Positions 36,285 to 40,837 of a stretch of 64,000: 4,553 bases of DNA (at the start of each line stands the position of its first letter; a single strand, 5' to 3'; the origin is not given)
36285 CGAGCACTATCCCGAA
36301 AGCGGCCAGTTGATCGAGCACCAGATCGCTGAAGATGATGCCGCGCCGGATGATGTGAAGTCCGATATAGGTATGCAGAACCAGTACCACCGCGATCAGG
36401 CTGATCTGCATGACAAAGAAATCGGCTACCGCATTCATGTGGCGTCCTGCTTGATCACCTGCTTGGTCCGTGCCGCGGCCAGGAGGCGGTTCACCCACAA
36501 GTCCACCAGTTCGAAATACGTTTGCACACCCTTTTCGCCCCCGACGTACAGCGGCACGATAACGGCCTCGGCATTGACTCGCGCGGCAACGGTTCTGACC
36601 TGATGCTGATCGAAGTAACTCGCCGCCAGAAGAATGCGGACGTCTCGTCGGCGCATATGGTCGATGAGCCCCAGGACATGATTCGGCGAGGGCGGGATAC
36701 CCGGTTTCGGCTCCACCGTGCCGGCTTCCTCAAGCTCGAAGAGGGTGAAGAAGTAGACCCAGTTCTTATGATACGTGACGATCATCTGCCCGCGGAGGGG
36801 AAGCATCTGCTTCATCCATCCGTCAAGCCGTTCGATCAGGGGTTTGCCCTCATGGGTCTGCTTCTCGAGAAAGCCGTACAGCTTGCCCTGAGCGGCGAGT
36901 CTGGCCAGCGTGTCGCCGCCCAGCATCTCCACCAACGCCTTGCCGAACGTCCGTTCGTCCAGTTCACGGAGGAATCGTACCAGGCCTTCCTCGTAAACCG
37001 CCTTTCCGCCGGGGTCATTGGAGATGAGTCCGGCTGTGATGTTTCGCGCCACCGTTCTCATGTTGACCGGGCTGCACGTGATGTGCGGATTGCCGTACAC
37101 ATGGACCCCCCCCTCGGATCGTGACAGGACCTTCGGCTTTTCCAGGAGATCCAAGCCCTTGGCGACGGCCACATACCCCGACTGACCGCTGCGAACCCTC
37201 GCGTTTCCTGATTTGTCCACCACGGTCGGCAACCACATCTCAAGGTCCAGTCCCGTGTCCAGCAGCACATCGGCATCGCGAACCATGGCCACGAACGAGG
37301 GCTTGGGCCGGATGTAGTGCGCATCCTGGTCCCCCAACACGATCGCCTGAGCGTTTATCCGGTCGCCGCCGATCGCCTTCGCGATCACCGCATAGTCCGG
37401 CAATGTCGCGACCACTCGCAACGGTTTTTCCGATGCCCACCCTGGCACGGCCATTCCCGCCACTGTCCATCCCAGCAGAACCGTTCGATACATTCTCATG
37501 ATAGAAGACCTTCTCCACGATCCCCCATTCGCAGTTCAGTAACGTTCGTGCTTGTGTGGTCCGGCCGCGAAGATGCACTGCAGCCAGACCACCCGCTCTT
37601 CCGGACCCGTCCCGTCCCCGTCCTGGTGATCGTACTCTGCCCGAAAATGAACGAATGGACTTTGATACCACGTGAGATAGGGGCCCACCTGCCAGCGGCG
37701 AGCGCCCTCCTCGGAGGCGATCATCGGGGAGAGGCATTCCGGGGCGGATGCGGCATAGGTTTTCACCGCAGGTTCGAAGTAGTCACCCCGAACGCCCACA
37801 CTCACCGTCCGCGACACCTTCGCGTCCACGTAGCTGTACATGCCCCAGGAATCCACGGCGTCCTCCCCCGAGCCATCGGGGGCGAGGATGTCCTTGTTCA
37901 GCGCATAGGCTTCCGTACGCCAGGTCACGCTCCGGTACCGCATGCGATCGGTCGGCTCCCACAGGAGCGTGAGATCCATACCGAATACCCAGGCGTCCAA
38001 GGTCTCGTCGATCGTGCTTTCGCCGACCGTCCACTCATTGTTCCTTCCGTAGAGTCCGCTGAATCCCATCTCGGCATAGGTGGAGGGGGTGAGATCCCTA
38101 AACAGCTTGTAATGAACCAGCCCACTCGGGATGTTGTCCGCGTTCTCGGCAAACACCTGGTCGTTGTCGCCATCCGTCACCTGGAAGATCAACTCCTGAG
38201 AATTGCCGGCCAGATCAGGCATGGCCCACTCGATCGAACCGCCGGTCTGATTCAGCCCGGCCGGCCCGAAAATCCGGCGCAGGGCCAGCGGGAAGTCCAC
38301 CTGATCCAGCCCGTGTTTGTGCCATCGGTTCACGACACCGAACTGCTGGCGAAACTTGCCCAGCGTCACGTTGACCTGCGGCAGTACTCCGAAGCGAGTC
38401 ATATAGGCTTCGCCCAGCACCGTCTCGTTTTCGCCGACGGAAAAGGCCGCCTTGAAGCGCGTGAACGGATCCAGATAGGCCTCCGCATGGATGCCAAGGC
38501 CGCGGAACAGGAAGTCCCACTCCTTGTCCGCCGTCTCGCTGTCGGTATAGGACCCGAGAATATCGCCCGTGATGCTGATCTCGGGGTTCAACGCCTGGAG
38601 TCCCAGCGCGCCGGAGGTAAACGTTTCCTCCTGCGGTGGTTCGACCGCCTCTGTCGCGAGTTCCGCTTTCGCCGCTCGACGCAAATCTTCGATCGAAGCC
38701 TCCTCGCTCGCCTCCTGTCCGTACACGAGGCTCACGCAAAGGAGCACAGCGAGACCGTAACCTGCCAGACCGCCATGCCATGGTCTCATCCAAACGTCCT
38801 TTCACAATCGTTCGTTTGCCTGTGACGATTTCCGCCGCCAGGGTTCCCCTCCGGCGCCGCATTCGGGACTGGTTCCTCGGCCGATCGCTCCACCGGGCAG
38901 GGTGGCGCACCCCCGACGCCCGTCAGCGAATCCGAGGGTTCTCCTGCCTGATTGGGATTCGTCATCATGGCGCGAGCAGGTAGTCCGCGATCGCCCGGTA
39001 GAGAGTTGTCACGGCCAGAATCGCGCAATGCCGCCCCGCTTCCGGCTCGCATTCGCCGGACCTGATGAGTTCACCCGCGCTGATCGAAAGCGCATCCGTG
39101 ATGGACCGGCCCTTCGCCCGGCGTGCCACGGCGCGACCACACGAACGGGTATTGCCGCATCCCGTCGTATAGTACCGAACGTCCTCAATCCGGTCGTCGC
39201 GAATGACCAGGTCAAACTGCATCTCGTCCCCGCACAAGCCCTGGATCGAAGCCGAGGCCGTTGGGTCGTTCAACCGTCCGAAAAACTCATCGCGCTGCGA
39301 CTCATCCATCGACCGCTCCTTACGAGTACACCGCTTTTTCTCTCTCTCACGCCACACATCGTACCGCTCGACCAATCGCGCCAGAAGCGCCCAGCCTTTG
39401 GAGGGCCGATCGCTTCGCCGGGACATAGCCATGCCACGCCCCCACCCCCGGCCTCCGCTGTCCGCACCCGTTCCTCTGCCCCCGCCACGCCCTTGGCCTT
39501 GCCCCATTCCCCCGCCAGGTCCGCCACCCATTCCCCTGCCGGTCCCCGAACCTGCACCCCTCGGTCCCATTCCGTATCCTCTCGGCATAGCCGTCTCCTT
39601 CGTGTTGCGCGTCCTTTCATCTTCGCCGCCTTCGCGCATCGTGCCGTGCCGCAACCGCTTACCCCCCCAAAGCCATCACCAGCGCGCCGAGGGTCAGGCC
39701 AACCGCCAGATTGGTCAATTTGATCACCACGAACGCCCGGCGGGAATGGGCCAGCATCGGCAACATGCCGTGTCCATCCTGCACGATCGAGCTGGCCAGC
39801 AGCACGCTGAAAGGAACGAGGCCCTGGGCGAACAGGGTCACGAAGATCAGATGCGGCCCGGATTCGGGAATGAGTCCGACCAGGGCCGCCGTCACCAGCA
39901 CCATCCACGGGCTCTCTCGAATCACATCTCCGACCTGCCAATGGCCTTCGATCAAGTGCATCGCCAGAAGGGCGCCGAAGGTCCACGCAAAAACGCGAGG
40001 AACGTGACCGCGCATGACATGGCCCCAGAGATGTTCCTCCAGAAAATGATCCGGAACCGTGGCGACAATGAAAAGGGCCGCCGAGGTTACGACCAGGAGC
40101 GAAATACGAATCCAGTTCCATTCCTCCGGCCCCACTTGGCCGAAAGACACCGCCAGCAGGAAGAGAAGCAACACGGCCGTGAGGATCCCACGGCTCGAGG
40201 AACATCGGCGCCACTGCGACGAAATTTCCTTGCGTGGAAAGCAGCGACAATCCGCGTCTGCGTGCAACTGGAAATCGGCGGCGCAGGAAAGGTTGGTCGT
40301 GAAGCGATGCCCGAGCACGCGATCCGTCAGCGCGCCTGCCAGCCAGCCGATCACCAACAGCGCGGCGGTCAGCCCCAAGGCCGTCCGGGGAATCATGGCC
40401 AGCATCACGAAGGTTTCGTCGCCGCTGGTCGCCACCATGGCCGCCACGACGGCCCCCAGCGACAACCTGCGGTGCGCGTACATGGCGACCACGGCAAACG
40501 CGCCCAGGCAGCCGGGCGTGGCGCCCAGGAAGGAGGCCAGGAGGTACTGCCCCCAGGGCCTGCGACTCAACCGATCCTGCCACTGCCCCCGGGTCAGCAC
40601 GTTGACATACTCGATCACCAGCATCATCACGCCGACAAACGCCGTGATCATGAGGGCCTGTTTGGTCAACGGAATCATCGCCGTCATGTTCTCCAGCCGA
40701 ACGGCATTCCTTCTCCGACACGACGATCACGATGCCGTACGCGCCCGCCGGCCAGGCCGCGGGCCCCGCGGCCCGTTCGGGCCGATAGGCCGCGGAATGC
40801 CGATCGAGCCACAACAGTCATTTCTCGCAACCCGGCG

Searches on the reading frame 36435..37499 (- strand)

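Call 58: search_protein_families(library=pfam, proteins=[window:36435-37499:-], max_evalue=0.0001)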
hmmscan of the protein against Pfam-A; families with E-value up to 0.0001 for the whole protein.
window:36435-37499:- (354 aa): 1 family
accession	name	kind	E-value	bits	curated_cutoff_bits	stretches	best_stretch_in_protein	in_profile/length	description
PF01297.22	ZnuA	-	6.6e-39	134.4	29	2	29-182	1-143/263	Zinc-uptake complex component A periplasmic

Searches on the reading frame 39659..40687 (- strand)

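Call 80: search_protein_families(library=pfam, proteins=[window:39659-40687:-], max_evalue=0.0001)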
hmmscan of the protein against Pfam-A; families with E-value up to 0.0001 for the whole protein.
window:39659-40687:- (342 aa): 1 family
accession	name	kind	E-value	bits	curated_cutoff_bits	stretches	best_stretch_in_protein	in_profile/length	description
PF11449.14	ArsP_2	-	1.9e-36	126.4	32.5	1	12-323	15-341/359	Putative, 10TM heavy-metal exporter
